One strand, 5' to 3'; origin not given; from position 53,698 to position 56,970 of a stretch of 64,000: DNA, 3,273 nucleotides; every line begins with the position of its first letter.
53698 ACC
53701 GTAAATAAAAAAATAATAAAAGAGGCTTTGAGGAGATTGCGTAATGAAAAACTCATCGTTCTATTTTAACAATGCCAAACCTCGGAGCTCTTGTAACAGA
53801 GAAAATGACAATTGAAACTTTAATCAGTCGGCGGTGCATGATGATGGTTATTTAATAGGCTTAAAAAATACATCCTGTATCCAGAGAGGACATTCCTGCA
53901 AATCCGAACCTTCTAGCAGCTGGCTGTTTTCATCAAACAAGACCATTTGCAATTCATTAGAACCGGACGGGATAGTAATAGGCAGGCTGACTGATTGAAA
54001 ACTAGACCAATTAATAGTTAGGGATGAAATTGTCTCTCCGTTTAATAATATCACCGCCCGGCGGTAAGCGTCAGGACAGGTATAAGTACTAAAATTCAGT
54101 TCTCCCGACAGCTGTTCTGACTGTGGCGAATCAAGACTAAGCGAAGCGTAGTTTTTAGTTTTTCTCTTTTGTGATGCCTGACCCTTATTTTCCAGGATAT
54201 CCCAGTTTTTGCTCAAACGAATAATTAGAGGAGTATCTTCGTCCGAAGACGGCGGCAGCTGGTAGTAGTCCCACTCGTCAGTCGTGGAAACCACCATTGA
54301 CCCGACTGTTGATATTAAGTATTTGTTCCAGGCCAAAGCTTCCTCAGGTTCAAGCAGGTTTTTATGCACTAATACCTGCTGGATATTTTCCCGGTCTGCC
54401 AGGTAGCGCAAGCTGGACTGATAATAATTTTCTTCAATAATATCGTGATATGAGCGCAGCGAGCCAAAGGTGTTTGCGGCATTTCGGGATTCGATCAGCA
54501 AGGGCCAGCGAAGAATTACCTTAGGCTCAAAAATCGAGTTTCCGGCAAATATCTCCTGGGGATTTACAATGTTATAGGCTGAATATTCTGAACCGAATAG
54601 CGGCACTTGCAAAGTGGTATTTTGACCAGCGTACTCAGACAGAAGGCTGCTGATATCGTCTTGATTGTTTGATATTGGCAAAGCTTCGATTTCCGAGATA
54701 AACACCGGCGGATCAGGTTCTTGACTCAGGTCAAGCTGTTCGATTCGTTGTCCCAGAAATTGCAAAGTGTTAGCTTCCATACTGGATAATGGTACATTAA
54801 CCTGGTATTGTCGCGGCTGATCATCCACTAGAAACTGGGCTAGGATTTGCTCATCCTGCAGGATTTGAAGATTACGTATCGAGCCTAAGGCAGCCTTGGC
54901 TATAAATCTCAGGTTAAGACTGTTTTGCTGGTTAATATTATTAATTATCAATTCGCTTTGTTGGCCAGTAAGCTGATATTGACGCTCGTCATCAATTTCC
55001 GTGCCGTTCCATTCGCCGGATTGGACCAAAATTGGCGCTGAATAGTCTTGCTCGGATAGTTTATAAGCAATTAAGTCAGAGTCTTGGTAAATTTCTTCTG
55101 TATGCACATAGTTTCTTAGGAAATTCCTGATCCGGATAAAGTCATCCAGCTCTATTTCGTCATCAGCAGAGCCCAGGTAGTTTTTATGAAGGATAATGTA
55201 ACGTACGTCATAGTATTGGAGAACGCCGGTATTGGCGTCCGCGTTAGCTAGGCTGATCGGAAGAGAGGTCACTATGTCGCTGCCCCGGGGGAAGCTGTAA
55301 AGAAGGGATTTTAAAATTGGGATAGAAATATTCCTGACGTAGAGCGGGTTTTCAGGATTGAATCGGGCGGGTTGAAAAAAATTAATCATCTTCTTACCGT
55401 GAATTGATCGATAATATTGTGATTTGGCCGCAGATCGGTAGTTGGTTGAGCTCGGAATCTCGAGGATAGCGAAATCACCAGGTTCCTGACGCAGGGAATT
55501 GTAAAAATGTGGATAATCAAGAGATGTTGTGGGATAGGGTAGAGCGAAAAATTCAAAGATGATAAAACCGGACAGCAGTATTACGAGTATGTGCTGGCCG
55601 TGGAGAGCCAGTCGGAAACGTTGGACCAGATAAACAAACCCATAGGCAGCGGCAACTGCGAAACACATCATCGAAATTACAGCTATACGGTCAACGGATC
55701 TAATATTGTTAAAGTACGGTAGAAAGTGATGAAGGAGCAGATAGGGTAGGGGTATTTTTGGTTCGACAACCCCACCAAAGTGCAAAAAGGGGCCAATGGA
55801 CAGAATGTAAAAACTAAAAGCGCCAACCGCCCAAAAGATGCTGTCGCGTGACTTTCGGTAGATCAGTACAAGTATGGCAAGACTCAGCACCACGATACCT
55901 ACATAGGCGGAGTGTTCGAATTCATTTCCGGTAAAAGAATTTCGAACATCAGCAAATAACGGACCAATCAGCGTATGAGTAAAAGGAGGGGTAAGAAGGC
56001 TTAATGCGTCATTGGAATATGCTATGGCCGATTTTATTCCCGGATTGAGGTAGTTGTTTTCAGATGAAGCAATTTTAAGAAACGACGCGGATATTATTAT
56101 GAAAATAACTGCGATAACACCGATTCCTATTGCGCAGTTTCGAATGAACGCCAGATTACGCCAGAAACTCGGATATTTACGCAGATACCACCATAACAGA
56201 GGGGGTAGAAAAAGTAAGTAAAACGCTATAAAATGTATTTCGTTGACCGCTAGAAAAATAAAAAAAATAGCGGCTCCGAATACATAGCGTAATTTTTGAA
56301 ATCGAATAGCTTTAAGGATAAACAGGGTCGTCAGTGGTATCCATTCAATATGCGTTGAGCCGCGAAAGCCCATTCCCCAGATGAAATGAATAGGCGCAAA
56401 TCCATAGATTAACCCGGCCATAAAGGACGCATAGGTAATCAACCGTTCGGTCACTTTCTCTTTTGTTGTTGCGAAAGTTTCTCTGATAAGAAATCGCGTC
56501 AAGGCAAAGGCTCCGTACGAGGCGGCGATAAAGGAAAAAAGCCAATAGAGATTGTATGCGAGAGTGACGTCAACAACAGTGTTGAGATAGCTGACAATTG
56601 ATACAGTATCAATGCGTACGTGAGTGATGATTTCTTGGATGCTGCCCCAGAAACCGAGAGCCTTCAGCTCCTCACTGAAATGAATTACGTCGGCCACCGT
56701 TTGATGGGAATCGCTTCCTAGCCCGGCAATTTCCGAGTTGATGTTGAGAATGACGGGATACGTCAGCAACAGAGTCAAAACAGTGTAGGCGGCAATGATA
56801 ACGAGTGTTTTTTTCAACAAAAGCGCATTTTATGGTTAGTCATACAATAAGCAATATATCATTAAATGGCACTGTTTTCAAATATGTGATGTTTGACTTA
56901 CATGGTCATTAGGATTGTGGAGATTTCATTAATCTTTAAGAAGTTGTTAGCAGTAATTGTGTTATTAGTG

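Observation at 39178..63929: About 25-kb surface-glycan assembly locus built around polyprenyl-phosphate-sugar donors and several GT-C-like membrane enzymes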

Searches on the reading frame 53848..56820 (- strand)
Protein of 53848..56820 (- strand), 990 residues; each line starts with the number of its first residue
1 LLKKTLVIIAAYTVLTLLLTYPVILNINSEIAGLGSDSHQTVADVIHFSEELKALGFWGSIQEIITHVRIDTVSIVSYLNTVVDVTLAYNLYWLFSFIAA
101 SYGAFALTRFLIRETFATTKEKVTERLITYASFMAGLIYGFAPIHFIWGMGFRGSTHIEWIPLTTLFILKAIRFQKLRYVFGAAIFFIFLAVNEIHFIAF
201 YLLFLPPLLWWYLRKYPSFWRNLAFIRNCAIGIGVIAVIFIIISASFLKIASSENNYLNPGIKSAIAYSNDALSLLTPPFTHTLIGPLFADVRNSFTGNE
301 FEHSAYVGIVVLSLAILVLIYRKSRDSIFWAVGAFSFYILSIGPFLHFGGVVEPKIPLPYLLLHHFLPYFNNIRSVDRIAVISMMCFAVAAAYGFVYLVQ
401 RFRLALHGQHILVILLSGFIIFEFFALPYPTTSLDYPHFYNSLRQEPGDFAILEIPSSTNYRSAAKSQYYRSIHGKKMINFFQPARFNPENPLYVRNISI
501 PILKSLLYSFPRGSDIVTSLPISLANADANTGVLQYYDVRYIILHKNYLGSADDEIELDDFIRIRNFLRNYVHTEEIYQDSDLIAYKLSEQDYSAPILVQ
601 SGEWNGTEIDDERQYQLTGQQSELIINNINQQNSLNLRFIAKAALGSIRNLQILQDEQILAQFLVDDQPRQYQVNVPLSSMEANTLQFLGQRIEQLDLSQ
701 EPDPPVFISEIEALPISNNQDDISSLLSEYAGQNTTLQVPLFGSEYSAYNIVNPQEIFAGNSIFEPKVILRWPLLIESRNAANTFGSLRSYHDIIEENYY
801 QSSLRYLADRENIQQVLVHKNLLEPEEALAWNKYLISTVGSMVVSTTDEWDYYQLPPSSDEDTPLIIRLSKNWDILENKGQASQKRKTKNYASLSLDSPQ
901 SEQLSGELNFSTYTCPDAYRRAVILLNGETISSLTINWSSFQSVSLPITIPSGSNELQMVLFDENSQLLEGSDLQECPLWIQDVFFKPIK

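Call 4: search_protein_families(library=pfam, proteins=[window:53848-56820:-], max_evalue=0.01)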
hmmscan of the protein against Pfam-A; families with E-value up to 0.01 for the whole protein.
window:53848-56820:- (990 aa): 0 families

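Call 8: search_protein_families(library=ncbifam, proteins=[window:53848-56820:-], max_evalue=0.01)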
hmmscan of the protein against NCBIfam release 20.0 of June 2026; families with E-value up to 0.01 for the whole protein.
window:53848-56820:- (990 aa): 0 families

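Call 9: search_protein_families(library=pfam, proteins=[window:53848-56820:-], max_evalue=10)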
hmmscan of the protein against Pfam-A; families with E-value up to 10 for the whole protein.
window:53848-56820:- (990 aa): 0 families

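Call 11: find_encoding_contigs(protein=window:53848-56820:-, flank=10000, max_places=6)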
Protein window:53848-56820:- (990 aa): no gene with exactly this product is on record in the collection.

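Call 12: search_solved_structures(query=window:53848-56820:-, max_evalue=10)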
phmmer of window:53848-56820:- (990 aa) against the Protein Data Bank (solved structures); distinct sequences matched with E-value up to 10: 2.
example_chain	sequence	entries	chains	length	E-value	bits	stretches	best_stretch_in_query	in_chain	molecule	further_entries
2w3j_A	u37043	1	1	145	1.6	9.9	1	905-961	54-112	CARBOHYDRATE BINDING MODULE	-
8gkl_E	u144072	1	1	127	1.6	9.8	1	260-345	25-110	Mucin-16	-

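Call 15: find_homologous_proteins(query=window:53848-56820:-)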
Query window:53848-56820:- (990 aa): 44 proteins with E <= 0.001 among 8000 candidates.
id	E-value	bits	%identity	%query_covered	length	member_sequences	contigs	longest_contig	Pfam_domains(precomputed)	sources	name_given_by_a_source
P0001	0.0e+0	2221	100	100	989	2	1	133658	-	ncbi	ncbi:MAG: hypothetical protein V1853_02625 [bacterium]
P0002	1.2e-193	664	35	99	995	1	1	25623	-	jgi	-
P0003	1.6e-185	637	34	99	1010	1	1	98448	-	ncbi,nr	ncbi:MAG: hypothetical protein HYV34_02835 [Candidatus Kerfeldbacteria bacterium]|nr:hypothetical pr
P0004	3.3e-176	606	32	100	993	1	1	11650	-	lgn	-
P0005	3.5e-171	590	34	99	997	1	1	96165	-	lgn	-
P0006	1.6e-165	571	42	69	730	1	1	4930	-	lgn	-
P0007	3.8e-152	527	31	99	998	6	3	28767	-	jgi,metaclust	metaclust:\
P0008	1.6e-149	518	33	100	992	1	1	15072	-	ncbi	-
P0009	2.8e-149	517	31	99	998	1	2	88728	-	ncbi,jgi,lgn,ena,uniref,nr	ncbi:MAG: hypothetical protein COY66_00315 [Candidatus Kerfeldbacteria bacterium CG_4_10_14_0_8_um_f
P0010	1.3e-148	515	32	99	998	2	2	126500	-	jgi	jgi:hypothetical protein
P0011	3.6e-147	510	33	99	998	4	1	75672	-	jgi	-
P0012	4.7e-141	490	31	99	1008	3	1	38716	-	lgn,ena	-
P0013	1.1e-114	403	37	64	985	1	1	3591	-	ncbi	ncbi:MAG: hypothetical protein V1838_05975 [Patescibacteria group bacterium]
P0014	2.4e-88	316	27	98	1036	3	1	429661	-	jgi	-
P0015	7.3e-56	208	26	69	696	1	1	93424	-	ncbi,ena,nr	ncbi:MAG TPA: hypothetical protein VM075_03175 [Anaerolineae bacterium]|nr:hypothetical protein [Ana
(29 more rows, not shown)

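Call 19: find_encoding_contigs(protein=P0001, flank=10000, max_places=4)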
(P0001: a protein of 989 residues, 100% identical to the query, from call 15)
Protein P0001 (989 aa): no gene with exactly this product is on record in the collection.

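Call 33: find_related_loci(query=A3, collection=genome_contigs, flank=10000)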
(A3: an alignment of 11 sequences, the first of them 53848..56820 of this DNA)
Query A3 (990 aa) in genome_contigs; peptide patterns used: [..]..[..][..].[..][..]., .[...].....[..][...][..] (x = any residue, [..] = any of these).
39 stretches matched a pattern; 9 encode a relative of the query (tblastn E <= 1e-3); 9 distinct loci.
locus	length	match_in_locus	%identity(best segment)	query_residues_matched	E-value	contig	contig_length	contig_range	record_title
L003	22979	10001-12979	34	8-984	0e+0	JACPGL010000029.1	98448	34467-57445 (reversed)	MAG: Candidatus Kerfeldbacteria bacterium isolate NC_groundwater_386_Ag_B-0.1um_51_13 GD18-4_B1_scaffold_628158, whole g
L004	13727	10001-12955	33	3-990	2e-156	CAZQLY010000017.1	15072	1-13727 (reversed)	MAG TPA_asm: uncultured Gammaproteobacteria bacterium isolate SRP141376_co4_153 genome assembly, contig: NODE_6724_lengt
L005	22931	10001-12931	33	4-984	1e-154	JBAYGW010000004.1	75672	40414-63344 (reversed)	MAG: Patescibacteria group bacterium isolate SO_2016_GW1_134 scaffold00758_OW334_2016, whole genome shotgun sequence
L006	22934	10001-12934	32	3-984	5e-145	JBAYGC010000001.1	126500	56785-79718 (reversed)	MAG: Patescibacteria group bacterium isolate SO_2016_GW1_116 scaffold00317_OW334_2016, whole genome shotgun sequence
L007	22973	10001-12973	31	2-984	2e-135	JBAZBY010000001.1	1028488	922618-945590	MAG: Patescibacteria group bacterium isolate SO_2017_GW1_123 NODE_14_length_1028488_cov_9.115459_OW334_2017, whole genom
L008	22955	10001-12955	31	3-984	2e-150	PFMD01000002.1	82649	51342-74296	MAG: Candidatus Kerfeldbacteria bacterium CG_4_10_14_0_8_um_filter_42_10 CG_4_10_14_0.8_um_filter_scaffold_77_c, whole g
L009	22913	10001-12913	31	5-984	5e-137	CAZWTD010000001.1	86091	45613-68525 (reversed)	MAG TPA_asm: uncultured Gammaproteobacteria bacterium isolate binchicken_co115_111 genome assembly, contig: NODE_519_len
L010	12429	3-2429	30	185-984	5e-108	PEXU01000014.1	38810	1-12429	MAG: Candidatus Kerfeldbacteria bacterium CG08_land_8_20_14_0_20_40_16 CG08_land_8_20_14_0.20_scaffold_216_c, whole geno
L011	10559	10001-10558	39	3-194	7e-38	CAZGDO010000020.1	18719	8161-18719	MAG TPA_asm: uncultured Gammaproteobacteria bacterium isolate binchicken_co387_564 genome assembly, contig: NODE_3118_le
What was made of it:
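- Tried and rejected: It worked with 11 close sequences (call 33).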

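Call 38: predict_structure(alignment_id=A1)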
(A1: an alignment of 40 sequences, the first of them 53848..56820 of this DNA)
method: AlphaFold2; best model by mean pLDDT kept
length: 990 residues; sequences in the alignment: 40
mean_pLDDT: 87.4   pTM: 0.75
mean pLDDT of the five models: 87.4, 87.0, 86.7, 85.5, 85.1
residues with pLDDT >= 90: 562; 70-90: 334; 50-70: 68; < 50: 26
segments of 3 or more residues with pLDDT < 50: 696-699, 755-770, 781-784
pLDDT, mean of each block of 10 residues (from residue 1): 90 97 94 90 92 91 85 90 93 95 98 93 95 98 91 74 97 95 92 89 96 95 92 88 87 85 91 94 93 84 85 97 93 97 94 94 91 90 97 97 95 97 94 94 96 92 92 94 76 89 91 64 91 95 95 87 95 97 96 89 83 85 90 90 83 90 83 85 88 58 76 77 69 77 60 52 39 56 56 88 85 86 82 84 84 83 79 84 88 89 92 89 96 89 94 93 92 87 90
secondary structure, 60 per line:
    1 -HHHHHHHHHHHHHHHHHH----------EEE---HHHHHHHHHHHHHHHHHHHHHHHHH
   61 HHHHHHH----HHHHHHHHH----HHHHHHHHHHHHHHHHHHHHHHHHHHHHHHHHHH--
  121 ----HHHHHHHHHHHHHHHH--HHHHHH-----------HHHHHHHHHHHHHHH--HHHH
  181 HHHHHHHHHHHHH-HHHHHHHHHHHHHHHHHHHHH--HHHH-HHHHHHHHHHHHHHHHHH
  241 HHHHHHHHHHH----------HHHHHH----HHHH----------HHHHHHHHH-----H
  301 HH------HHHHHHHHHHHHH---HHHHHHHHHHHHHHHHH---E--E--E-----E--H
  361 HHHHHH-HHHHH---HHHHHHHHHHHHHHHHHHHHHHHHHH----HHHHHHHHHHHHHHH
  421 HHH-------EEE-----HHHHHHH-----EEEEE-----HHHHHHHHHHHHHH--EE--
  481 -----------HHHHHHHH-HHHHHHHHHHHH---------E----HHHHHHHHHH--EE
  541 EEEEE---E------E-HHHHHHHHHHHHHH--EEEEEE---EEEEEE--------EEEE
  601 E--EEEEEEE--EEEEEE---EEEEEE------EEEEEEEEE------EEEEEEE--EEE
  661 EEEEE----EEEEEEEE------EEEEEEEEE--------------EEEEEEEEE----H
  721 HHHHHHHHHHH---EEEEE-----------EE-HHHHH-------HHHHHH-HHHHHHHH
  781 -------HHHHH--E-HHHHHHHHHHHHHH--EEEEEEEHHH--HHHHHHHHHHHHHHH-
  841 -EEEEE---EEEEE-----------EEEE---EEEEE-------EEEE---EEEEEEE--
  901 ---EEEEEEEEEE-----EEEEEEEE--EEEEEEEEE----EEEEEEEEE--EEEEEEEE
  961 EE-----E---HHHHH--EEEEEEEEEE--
elements in order (helices of 4 or more, strands of 3 or more residues): H2-19 E30-32 H36-67 H72-80 H85-118 H125-140 H143-148 H160-174 H177-193 H195-215 H218-221 H223-251 H262-267 H272-275 H286-294 H309-321 H325-341 H360-366 H368-372 H376-401 H406-423 E431-433 H439-445 E451-455 H461-474 H492-499 H501-512 H527-536 E539-545 H558-571 E574-579 E583-588 E597-601 E604-610 E613-618 E622-627 E634-642 E649-655 E658-665 E670-677 E684-692 E707-715 H720-731 E735-739 H754-758 H766-771 H773-780 H788-792 H797-810 E813-819 H825-839 E842-846 E850-854 E866-869 E873-877 E885-888 E892-898 E904-913 E919-926 E929-937 E942-950 E953-962 H972-976 E979-988
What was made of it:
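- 53848..56820 (-): GT-C B (989-990 aa): an N-terminal GT-C membrane module of about 430 aa, then an extracytoplasmic alpha/beta domain and two CBM35/CBM6-like beta-sandwiches. AF2 pLDDT 87.4 (call 38).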

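Call 51: search_protein_representatives(alignment_id=A1)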
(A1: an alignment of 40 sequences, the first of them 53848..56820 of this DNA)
Query: 40 sequences, 795 profile positions. Proteins with E-value up to 0.001 (for the whole library): 45963; up to 1e-10: 25435; up to 1e-30: 10550. The best 150 are listed.
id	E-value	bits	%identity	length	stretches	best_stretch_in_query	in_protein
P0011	1.2e-277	939.6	-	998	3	5-734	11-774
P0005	5.4e-254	861.4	-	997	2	6-736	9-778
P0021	6.8e-251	851.2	-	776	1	5-706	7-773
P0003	1.5e-246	836.8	-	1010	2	11-726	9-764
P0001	6.3e-245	831.4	-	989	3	9-739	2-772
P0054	1.2e-239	813.9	-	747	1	5-693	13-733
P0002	5.3e-237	805.2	-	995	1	9-791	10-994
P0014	9.6e-232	787.8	-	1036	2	1-706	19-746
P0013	3.5e-230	782.7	-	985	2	6-706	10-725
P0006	2.2e-215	733.7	-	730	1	10-694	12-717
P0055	4.8e-212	722.7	-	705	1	6-693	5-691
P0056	4.9e-212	722.7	-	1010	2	10-706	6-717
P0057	5.7e-210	715.8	-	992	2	25-728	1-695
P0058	6.4e-203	692.5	-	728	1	6-704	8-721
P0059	7.3e-202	689.0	-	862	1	7-779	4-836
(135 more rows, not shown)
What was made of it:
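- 53848..56820 (-): The family has 45,963 representatives at E<=1e-3 (call 51).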

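Call 54: search_protein_families(library=pfam, alignment_id=A4, max_evalue=0.01)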
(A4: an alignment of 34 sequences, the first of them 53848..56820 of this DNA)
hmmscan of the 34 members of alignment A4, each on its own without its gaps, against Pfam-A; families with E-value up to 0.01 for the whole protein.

A. member 1, window:53848-56820:- (990 aa): 0 families

B. families by the number of members that match (of 34 scanned): 7 families
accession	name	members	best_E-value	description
PF15711.10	ILEI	5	1.3e-23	Interleukin-like EMT inducer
PF13231.12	PMT_2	4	5.1e-07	Dolichyl-phosphate-mannose-protein mannosyltransferase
PF10131.15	PTPS_related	3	0.00015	6-pyruvoyl-tetrahydropterin synthase related domain; membrane protein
PF09586.16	YfhO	2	0.00072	Bacterial membrane protein YfhO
PF19510.5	DUF6044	1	0.00013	Protein of unknown function (DUF6044)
PF09852.15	DUF2079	1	0.00024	Predicted membrane protein (DUF2079)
PF19545.4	DUF6069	1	0.009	Family of unknown function (DUF6069)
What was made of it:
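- On YfhO family (for B): Only 2 of 34 sampled family members hit YfhO, and weakly (call 54).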

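Call 57: search_protein_families(library=pfam, proteins=[L007:748-1836:+, L007:1846-2703:+, L007:3276-4577:-, L007:4578-6584:-, L007:6497-7714:+, L007:7672-8538:+, L007:8535-9989:+, L003:5348-6793:-, L003:6777-8000:-, L003:8073-9125:+], max_evalue=0.001)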
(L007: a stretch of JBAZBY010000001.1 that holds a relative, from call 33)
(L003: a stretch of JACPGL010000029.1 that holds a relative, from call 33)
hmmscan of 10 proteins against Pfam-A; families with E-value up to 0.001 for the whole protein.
L007:748-1836:+ (362 aa): 3 families
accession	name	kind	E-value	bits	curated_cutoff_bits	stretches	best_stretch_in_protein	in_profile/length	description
PF00534.26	Glycos_transf_1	-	9.9e-12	45.2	26.4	1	185-339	10-169/172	Glycosyl transferases group 1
PF13692.12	Glyco_trans_1_4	-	2.2e-09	38.1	27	1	192-324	3-139/142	Glycosyl transferases group 1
PF13524.12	Glyco_trans_1_2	-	0.0002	21.7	25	1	206-357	3-143/144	Glycosyl transferase-like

L007:1846-2703:+ (285 aa): 2 families
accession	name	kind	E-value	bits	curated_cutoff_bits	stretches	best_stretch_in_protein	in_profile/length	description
PF00535.33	Glycos_transf_2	-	6.4e-18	65.7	23.3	1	15-153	1-132/168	Glycosyl transferase family 2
PF13641.12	Glyco_tranf_2_3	-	4.8e-10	40.3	27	1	12-238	1-217/230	Glycosyltransferase like family 2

L007:3276-4577:- (433 aa): 2 families
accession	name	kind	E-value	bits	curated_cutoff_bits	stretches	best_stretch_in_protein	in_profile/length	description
PF01943.22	Polysacc_synt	-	2.5e-15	57.1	28.2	1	13-283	3-272/274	Polysaccharide biosynthesis protein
PF13440.11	Polysacc_synt_3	-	3.2e-07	30.3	23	1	36-334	2-292/293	Polysaccharide biosynthesis protein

L007:4578-6584:- (668 aa): 0 families

L007:6497-7714:+ (405 aa): 4 families
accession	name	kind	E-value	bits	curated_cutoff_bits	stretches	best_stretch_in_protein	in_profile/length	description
PF00534.26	Glycos_transf_1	-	1.1e-15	58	26.4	1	270-385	4-123/172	Glycosyl transferases group 1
PF13692.12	Glyco_trans_1_4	-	2.1e-11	44.7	27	1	285-386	5-108/142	Glycosyl transferases group 1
PF13439.12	Glyco_transf_4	-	1.4e-07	32.1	28.5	1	84-262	3-170/170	Glycosyltransferase Family 4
PF13579.12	Glyco_trans_4_4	-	6e-05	23.9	29.7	1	84-254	2-153/158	Glycosyl transferase 4-like domain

L007:7672-8538:+ (288 aa): 3 families
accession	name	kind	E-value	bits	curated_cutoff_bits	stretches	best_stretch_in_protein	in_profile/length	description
PF00535.33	Glycos_transf_2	-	5.6e-27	95.2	23.3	1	20-179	1-162/168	Glycosyl transferase family 2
PF10111.15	Glyco_tranf_2_2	-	4.6e-10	39.9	27.3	1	20-249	1-252/276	Glycosyltransferase like family 2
PF13641.12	Glyco_tranf_2_3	-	6.3e-10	39.9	27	1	17-209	2-198/230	Glycosyltransferase like family 2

L007:8535-9989:+ (484 aa): 4 families
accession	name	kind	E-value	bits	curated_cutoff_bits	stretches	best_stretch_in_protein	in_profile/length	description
PF01943.22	Polysacc_synt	-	3e-27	96.2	28.2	1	7-273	2-271/274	Polysaccharide biosynthesis protein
PF13440.11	Polysacc_synt_3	-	5.5e-23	82.1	23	1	31-326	2-292/293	Polysaccharide biosynthesis protein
PF03023.19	MurJ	-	1.2e-11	44.4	27.4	1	53-435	24-432/451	Lipid II flippase MurJ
PF01554.23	MatE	-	2.2e-10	40.9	24.9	2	16-161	5-158/161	MatE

L003:5348-6793:- (481 aa): 3 families
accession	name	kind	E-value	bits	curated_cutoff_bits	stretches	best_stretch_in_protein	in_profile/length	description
PF01943.22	Polysacc_synt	-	4e-34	118.7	28.2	1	8-283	2-273/274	Polysaccharide biosynthesis protein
PF13440.11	Polysacc_synt_3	-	7.2e-25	88.3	23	1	31-330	1-289/293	Polysaccharide biosynthesis protein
PF03023.19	MurJ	-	2.1e-09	37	27.4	1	62-418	38-406/451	Lipid II flippase MurJ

L003:6777-8000:- (407 aa): 5 families
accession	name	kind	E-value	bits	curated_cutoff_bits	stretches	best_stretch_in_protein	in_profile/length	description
PF00534.26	Glycos_transf_1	-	3e-19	69.6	26.4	1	222-380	8-168/172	Glycosyl transferases group 1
PF13692.12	Glyco_trans_1_4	-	3.3e-19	70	27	1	231-370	3-142/142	Glycosyl transferases group 1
PF13439.12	Glyco_transf_4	-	1.2e-11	45.4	28.5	1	31-206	3-166/170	Glycosyltransferase Family 4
PF13524.12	Glyco_trans_1_2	-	1.4e-10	41.7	25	1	259-398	13-143/144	Glycosyl transferase-like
PF13579.12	Glyco_trans_4_4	-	1.9e-09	38.5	29.7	1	31-203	2-156/158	Glycosyl transferase 4-like domain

L003:8073-9125:+ (350 aa): 3 families
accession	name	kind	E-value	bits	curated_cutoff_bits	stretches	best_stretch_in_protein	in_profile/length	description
PF00535.33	Glycos_transf_2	-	4.3e-23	82.5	23.3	1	6-179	2-166/168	Glycosyl transferase family 2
PF13641.12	Glyco_tranf_2_3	-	1.1e-12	48.9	27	1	4-227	3-216/230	Glycosyltransferase like family 2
PF13632.12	Glyco_trans_2_3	-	1.6e-09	38.3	27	1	87-272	2-167/198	Glycosyl transferase family group 2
